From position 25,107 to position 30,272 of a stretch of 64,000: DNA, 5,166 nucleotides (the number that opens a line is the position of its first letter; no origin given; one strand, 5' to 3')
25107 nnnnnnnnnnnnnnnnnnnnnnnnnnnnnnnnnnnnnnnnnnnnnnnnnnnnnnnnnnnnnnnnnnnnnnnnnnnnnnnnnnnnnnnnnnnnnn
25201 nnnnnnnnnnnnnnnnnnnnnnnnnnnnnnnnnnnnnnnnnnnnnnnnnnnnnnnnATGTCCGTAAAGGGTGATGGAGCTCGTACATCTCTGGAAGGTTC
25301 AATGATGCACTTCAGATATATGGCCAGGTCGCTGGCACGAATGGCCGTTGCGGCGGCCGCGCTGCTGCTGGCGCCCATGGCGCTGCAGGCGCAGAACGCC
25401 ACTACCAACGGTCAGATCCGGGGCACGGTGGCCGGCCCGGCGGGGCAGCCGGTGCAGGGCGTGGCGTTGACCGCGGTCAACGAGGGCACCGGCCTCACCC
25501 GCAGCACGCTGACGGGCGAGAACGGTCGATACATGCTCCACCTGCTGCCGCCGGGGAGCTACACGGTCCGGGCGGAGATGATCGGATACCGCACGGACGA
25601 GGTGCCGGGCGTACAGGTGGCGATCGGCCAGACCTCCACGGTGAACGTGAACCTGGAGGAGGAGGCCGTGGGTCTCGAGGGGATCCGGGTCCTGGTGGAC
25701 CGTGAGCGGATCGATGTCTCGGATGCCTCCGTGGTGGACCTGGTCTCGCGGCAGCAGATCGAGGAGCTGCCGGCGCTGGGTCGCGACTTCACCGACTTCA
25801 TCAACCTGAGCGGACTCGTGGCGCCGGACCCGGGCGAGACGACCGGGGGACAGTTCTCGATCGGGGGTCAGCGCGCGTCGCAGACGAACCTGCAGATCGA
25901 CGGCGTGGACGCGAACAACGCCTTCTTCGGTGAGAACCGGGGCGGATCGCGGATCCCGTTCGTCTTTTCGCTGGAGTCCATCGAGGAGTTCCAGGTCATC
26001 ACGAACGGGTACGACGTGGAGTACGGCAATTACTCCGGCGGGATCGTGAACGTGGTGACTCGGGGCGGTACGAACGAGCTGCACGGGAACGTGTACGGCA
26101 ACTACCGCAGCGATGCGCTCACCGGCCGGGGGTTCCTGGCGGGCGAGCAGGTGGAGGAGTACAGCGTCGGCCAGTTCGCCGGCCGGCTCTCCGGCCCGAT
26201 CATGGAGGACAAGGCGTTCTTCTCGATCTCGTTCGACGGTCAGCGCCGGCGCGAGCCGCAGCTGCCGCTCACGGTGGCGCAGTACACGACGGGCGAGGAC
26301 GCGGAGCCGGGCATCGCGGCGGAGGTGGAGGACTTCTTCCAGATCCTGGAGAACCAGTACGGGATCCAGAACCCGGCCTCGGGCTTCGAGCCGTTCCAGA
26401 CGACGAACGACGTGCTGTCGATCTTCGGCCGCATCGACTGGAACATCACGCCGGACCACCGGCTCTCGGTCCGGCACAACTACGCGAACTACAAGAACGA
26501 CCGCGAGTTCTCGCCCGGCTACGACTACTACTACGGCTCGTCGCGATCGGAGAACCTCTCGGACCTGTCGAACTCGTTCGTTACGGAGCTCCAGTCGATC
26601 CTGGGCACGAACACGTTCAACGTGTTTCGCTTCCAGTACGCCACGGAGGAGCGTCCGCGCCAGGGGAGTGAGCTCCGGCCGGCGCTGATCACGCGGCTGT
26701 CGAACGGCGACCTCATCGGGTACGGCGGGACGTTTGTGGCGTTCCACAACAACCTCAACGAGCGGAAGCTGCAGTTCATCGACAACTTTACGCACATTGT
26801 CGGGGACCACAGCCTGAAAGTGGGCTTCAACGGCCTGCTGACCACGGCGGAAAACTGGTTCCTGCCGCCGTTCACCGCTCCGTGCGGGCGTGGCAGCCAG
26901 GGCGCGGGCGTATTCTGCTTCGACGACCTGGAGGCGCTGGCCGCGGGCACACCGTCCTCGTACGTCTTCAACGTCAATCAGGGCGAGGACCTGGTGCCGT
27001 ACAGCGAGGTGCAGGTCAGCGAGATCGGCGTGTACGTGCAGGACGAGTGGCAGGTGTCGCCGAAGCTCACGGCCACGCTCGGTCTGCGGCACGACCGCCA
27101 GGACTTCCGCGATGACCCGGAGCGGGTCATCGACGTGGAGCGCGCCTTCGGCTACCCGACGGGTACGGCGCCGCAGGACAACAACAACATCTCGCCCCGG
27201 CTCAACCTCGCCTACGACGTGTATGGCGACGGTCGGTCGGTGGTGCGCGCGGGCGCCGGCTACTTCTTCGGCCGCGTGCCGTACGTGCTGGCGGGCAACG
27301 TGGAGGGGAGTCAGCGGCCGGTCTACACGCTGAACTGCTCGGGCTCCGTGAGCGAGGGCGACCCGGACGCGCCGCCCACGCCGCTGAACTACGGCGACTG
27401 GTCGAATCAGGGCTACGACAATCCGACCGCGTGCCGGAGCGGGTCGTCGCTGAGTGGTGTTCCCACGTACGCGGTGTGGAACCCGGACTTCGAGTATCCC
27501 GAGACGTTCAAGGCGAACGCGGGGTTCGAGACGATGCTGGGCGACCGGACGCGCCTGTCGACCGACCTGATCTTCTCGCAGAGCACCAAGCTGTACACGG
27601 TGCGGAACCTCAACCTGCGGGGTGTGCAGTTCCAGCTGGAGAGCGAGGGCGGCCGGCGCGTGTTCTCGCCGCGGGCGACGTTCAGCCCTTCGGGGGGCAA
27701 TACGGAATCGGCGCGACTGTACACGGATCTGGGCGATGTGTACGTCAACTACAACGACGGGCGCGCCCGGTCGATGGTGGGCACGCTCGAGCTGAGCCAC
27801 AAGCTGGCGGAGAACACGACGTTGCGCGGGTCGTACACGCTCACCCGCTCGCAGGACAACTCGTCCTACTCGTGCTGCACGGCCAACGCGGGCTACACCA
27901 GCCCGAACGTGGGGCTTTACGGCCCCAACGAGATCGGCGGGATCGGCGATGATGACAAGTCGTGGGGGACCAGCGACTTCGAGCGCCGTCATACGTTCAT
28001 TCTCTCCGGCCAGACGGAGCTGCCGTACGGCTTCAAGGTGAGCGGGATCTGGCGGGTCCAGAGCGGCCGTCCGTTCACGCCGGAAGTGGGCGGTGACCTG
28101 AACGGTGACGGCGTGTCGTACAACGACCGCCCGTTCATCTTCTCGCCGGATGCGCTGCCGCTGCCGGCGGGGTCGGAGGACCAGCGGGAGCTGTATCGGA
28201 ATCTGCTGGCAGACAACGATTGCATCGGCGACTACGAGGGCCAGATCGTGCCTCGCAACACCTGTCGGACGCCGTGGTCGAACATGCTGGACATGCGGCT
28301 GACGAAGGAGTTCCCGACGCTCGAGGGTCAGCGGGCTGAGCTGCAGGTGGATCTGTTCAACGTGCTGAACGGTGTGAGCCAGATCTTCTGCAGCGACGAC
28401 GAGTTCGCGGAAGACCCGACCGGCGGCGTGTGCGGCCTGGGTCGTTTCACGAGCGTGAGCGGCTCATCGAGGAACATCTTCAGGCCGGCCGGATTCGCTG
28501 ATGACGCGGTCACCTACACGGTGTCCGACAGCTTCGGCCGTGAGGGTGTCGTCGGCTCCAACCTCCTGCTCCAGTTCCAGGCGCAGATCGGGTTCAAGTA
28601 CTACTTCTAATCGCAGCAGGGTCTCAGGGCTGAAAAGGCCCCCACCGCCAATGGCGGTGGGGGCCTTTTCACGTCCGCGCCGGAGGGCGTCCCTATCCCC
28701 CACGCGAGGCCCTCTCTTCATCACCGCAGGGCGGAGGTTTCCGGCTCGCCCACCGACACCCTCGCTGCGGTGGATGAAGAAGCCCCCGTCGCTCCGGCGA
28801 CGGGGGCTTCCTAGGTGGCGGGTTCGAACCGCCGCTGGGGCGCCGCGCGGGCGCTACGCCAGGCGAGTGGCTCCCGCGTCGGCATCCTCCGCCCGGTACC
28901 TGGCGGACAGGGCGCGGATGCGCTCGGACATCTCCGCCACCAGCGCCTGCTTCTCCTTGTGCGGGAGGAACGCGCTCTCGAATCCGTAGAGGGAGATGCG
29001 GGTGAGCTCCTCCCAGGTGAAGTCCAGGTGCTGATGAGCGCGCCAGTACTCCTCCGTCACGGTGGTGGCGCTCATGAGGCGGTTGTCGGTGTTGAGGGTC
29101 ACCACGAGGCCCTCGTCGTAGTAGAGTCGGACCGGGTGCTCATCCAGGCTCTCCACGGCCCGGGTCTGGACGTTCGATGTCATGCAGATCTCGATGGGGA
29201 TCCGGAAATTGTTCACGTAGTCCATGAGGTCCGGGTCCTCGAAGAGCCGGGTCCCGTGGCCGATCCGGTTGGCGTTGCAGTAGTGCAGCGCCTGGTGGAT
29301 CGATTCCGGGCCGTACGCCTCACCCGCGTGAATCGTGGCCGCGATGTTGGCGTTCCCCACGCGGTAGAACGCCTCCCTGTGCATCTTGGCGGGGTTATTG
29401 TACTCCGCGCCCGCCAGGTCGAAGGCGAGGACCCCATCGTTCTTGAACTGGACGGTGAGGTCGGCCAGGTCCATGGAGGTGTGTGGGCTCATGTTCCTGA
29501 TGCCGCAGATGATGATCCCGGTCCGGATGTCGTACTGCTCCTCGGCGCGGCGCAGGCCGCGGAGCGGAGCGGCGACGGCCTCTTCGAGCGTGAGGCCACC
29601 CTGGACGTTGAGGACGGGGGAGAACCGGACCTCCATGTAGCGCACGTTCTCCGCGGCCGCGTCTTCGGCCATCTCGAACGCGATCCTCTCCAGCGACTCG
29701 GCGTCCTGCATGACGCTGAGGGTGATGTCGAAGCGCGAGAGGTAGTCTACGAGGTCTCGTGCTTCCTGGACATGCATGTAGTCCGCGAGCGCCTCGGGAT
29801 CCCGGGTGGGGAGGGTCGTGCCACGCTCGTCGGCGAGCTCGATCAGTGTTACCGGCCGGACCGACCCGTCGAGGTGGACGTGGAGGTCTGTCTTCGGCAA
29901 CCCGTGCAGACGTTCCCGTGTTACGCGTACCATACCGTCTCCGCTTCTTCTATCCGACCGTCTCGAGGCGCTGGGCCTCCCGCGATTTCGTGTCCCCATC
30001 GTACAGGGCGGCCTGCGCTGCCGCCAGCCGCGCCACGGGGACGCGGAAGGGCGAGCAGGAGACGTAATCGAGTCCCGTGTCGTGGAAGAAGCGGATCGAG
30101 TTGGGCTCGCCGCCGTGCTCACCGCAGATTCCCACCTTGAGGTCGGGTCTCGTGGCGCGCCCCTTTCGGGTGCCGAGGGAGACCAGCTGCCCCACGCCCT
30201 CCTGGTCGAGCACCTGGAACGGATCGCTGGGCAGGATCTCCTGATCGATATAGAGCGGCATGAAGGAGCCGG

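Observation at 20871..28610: Lipoprotein / TonB-receptor locus built from nuclease-type parts, 1.4 kb from comEC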

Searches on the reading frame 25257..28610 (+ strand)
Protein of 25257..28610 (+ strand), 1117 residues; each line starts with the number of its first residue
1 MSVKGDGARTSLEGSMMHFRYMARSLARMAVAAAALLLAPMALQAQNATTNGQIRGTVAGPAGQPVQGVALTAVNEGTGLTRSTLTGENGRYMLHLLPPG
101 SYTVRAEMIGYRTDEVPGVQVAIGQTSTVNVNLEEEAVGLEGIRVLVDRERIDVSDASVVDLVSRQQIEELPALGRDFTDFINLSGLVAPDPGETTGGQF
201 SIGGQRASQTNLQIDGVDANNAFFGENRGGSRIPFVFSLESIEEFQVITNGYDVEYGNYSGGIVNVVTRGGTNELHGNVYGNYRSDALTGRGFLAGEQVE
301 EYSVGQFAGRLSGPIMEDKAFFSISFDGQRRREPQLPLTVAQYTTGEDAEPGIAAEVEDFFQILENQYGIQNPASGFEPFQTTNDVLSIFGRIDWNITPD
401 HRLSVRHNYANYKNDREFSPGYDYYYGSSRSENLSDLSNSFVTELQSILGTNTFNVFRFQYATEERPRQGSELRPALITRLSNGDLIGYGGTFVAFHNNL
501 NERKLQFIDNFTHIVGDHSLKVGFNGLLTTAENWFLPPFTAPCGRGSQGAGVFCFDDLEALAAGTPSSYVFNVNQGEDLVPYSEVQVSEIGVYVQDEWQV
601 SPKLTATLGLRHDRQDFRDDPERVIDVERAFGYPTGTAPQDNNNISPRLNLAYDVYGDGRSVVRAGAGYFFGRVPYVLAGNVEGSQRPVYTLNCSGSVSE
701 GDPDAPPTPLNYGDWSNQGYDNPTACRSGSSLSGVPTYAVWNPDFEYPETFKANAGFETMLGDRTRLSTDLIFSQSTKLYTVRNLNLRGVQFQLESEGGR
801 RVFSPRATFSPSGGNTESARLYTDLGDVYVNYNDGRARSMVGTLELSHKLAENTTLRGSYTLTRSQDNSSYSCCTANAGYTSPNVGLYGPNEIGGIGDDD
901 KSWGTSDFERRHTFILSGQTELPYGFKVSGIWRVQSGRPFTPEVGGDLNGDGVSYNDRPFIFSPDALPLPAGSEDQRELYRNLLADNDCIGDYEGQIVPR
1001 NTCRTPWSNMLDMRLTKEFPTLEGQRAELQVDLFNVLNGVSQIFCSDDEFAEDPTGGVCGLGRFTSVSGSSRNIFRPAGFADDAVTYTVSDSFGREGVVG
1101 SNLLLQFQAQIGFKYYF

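Call 8: search_protein_families(library=pfam, proteins=[window:25257-28610:+], max_evalue=0.01)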
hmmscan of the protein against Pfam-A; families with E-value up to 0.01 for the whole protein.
window:25257-28610:+ (1117 aa): 6 families
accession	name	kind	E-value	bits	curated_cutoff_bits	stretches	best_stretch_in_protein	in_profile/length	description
PF25183.1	OMP_b-brl_4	-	2.4e-72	245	30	2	381-1073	149-836/838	Outer membrane beta barrel domain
PF13620.12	CarboxypepD_reg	-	1e-22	80.7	32.3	1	53-134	1-82/82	Carboxypeptidase regulatory-like domain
PF13715.12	CarbopepD_reg_2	-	9e-10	38.9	32.2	1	54-143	1-86/88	CarboxypepD_reg-like domain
PF00593.30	TonB_dep_Rec_b-barrel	-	4.2e-09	37.2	27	1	394-672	1-242/436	TonB dependent receptor-like, beta-barrel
PF07715.20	Plug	-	3.4e-07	31.2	23.9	1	158-261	7-105/107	TonB-dependent Receptor Plug Domain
PF17210.9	SdrD_B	-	0.001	19.6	29.7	1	64-107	22-65/112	SdrD B-like domain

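Call 9: search_protein_families(library=ncbifam, proteins=[window:25257-28610:+], max_evalue=0.01)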
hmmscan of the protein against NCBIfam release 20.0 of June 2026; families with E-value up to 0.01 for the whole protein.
window:25257-28610:+ (1117 aa): 9 families
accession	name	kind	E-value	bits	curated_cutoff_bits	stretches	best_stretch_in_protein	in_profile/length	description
TIGR01786.1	TonB-hemlactrns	subfamily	4.5e-06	25.3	323.75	1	582-669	385-462/719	TonB-dependent hemoglobin/transferrin/lactoferrin family receptor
NF010038.0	PRK13513.1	equivalog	8.2e-06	24.6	942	1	150-282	47-178/659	ligand-gated channel protein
NF010010.0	PRK13483.1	equivalog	9.2e-06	23.9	927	0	153-281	46-175/660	ligand-gated channel protein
NF052345.1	S_layer_anammox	exception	1.5e-05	22.6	1400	1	47-138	1308-1396/1596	Kustd1514 family S-layer glycoprotein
NF049945.1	TonB_dep_FCYXU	equivalog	0.0004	19.1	825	1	588-654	381-447/697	TonB-dependent receptor, FCYXU motif-type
TIGR01783.1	TonB-siderophor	subfamily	0.00072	18.3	223.5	1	160-321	6-158/649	TonB-dependent siderophore receptor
NF010012.0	PRK13486.1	equivalog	0.00084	17.8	924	1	191-279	77-168/696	TonB-dependent receptor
NF041535.1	TonB_rec_PqqU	equivalog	0.0018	16.6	1200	0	238-274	99-135/676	TonB-dependent receptor PqqU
NF010048.1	PRK13524.1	subfamily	0.0097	14.4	493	0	240-280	146-187/744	FepA family TonB-dependent siderophore receptor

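Call 87: search_solved_structures(query=window:25302-28610:+, max_evalue=0.001)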
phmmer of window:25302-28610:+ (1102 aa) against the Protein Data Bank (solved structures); distinct sequences matched with E-value up to 0.001: 0.

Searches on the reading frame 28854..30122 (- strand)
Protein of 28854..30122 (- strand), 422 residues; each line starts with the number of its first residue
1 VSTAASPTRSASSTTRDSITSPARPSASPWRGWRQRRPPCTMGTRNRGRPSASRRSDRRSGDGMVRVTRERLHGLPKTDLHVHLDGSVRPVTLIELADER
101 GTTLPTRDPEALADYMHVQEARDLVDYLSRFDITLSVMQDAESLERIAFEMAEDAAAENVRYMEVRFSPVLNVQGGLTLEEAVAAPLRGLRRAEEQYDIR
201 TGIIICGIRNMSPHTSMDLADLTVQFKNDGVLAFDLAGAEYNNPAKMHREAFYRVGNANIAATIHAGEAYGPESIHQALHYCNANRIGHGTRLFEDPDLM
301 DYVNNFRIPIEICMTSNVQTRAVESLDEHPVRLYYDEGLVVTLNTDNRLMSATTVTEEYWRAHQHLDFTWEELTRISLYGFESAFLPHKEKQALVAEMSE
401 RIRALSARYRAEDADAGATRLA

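Call 37: search_protein_families(library=pfam, proteins=[window:28854-30122:-], max_evalue=0.001)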
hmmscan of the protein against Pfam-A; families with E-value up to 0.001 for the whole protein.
window:28854-30122:- (422 aa): 1 family
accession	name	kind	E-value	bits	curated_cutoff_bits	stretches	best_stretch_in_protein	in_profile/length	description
PF00962.28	A_deaminase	-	2.1e-97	326.6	27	1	76-399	1-328/330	Adenosine deaminase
